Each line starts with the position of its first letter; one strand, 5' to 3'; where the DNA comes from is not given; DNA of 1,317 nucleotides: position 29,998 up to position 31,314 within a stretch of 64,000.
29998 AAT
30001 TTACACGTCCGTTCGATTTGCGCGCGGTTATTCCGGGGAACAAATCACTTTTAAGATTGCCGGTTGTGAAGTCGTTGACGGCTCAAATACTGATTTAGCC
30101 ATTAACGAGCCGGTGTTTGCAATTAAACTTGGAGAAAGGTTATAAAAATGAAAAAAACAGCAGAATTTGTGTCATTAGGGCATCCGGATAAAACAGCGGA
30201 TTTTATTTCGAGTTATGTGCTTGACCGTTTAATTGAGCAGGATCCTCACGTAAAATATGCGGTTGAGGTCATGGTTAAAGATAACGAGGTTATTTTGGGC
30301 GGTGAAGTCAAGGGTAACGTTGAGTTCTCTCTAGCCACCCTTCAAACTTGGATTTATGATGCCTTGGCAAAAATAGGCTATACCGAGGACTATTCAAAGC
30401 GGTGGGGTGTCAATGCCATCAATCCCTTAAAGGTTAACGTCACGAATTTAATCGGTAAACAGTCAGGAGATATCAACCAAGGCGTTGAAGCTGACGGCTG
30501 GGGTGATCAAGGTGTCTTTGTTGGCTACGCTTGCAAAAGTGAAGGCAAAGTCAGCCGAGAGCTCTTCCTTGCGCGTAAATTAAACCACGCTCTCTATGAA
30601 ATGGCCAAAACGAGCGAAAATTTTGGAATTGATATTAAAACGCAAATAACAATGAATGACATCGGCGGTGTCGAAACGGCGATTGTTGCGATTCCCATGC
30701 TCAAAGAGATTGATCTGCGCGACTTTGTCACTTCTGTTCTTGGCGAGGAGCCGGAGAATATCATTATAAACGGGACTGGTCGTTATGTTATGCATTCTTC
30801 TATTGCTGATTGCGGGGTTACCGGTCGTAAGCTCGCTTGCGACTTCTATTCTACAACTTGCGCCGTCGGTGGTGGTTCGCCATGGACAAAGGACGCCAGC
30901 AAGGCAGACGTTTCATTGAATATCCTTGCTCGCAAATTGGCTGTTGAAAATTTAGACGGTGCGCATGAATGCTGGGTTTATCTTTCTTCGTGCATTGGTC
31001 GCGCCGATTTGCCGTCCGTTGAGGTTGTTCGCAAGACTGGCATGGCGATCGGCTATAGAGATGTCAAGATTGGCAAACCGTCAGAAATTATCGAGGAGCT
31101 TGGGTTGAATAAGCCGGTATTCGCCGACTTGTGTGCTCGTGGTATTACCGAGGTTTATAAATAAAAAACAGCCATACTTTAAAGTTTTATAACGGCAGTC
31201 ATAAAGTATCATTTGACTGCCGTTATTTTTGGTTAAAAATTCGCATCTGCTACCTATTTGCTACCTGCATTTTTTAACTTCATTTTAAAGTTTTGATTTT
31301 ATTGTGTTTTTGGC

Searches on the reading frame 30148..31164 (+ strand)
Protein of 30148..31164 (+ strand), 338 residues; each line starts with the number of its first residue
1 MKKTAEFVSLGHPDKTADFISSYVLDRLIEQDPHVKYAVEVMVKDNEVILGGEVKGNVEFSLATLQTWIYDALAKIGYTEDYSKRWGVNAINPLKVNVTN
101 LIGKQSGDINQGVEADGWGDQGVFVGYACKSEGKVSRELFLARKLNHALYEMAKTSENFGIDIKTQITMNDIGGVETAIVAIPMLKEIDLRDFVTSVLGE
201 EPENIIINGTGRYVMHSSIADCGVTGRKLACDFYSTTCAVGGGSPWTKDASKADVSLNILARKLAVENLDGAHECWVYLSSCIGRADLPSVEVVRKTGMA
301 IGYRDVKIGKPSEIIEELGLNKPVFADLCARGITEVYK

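Call 28: search_protein_families(library=pfam, proteins=[window:30148-31164:+], max_evalue=0.01)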
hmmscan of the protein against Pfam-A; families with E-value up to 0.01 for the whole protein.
window:30148-31164:+ (338 aa): 3 families
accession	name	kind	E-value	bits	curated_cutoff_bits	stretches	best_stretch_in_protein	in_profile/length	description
PF00438.25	S-AdoMet_synt_N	-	1.4e-19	70.9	33.1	1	4-106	5-98/99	S-adenosylmethionine synthetase, N-terminal domain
PF02773.21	S-AdoMet_synt_C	-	5.1e-13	49.6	25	1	218-332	4-127/138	S-adenosylmethionine synthetase, C-terminal domain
PF02772.21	S-AdoMet_synt_M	-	4.5e-06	27.2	29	1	117-170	3-59/120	S-adenosylmethionine synthetase, central domain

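Call 29: search_protein_families(library=phrogs, proteins=[window:30148-31164:+], max_evalue=0.001)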
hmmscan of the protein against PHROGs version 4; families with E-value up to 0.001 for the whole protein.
window:30148-31164:+ (338 aa): 1 family
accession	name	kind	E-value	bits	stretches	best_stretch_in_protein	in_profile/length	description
phrog_1569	-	unknown function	1.3e-70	239.5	1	3-333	3-336/346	-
